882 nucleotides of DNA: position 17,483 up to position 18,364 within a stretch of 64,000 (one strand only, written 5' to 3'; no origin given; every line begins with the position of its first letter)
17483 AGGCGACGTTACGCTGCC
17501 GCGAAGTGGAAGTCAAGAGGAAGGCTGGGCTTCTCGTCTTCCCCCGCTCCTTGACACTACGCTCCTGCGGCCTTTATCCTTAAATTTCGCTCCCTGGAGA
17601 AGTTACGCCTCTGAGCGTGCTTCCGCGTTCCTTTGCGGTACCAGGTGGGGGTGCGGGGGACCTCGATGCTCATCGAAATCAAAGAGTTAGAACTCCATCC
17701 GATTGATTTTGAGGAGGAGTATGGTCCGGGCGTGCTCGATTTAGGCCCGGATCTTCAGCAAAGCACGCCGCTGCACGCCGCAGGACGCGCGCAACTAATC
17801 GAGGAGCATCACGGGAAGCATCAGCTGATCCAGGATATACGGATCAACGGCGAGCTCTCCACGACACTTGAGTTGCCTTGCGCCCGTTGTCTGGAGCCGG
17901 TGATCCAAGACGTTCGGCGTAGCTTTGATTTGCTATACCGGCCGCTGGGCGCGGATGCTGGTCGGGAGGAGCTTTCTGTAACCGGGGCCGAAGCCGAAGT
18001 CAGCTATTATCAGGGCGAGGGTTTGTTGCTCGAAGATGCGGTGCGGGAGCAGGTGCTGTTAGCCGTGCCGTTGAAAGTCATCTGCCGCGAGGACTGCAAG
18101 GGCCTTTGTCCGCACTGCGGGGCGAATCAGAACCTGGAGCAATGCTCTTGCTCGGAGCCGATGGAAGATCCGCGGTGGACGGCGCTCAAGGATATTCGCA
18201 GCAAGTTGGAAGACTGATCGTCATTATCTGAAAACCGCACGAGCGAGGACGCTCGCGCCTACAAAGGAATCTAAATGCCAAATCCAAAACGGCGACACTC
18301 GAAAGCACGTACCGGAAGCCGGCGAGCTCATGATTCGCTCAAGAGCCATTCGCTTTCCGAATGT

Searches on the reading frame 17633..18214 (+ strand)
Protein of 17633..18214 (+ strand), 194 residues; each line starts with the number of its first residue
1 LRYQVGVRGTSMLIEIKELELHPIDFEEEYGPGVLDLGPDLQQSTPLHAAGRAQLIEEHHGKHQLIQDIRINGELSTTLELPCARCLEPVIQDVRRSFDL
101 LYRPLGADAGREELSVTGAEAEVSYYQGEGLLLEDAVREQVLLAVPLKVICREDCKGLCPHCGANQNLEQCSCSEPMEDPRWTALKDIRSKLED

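Call 55: search_protein_families(library=pfam, proteins=[window:17633-18214:+], max_evalue=0.0001)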
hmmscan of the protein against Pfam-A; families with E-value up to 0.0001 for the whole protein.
window:17633-18214:+ (194 aa): 1 family
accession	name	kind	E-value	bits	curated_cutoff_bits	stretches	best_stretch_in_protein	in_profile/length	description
PF02620.22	YceD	-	2.9e-32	111.7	33.2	1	72-188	2-118/119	Large ribosomal RNA subunit accumulation protein YceD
